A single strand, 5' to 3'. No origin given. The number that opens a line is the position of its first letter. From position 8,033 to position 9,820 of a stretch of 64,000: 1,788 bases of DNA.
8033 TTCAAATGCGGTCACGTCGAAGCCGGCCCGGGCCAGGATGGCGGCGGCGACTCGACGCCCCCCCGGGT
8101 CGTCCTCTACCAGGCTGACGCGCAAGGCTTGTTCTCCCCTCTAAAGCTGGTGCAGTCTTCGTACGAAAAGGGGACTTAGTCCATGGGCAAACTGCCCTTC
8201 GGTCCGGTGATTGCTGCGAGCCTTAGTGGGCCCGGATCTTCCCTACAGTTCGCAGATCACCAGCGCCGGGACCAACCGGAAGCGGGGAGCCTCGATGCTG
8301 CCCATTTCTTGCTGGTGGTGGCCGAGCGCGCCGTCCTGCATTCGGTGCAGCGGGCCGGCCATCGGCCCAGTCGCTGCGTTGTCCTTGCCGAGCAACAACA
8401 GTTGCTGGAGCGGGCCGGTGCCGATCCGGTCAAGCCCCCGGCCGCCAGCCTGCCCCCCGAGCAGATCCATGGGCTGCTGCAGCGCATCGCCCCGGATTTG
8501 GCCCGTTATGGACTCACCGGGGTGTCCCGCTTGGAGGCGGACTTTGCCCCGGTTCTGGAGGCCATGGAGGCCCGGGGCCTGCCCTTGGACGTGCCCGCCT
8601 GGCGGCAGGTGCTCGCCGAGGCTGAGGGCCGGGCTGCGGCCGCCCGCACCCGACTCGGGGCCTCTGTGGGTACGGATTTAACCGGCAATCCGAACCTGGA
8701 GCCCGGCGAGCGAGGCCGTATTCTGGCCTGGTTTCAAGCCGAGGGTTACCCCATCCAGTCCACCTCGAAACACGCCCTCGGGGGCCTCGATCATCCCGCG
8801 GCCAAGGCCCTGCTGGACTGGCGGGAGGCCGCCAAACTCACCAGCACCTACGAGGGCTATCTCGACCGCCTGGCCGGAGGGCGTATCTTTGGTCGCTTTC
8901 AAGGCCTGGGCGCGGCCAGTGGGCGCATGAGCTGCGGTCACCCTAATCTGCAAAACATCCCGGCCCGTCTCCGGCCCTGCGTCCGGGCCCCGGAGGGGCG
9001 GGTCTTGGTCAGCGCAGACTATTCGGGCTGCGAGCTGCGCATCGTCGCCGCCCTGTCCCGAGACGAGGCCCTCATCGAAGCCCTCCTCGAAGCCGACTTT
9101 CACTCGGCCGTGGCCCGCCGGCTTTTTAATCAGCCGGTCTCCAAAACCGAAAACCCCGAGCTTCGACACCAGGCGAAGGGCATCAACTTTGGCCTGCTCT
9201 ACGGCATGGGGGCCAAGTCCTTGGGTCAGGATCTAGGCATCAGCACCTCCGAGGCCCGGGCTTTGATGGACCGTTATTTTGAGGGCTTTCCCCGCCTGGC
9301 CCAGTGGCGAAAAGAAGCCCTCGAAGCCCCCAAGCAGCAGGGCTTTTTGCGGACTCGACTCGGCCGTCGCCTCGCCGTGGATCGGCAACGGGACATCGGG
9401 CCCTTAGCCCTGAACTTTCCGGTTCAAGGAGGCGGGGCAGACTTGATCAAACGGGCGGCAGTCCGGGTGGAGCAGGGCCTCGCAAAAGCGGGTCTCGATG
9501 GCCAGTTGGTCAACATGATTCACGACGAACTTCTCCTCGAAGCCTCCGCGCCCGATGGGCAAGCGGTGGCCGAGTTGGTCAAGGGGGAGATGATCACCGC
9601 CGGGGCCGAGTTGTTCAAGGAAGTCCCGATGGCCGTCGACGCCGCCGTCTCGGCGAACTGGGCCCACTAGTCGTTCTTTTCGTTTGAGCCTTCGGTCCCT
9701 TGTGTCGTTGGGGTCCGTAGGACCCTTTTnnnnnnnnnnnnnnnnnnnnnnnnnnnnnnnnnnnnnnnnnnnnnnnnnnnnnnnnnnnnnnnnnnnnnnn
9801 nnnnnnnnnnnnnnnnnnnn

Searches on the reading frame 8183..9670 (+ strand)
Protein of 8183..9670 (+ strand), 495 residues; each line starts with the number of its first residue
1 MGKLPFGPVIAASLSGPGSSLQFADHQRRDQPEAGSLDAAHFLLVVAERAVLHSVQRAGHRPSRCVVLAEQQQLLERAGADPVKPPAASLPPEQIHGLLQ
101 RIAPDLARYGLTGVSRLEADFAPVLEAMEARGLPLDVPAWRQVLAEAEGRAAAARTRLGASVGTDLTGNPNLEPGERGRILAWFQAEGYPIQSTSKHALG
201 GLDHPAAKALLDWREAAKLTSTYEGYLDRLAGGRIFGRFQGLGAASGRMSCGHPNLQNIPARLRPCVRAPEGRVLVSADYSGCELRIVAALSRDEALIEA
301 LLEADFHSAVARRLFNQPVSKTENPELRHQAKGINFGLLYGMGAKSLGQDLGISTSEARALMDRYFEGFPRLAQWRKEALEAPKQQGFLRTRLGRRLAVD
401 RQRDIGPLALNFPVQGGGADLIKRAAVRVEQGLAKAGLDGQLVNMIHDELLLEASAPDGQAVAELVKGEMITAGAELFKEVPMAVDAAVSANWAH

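Call 43: search_protein_families(library=pfam, proteins=[window:8183-9670:+], max_evalue=0.0001)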
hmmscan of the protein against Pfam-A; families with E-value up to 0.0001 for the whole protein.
window:8183-9670:+ (495 aa): 1 family
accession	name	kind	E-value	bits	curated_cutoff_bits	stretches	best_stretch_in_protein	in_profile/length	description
PF00476.26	DNA_pol_A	-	4.1e-77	260.1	34.3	1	192-494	58-380/381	DNA polymerase family A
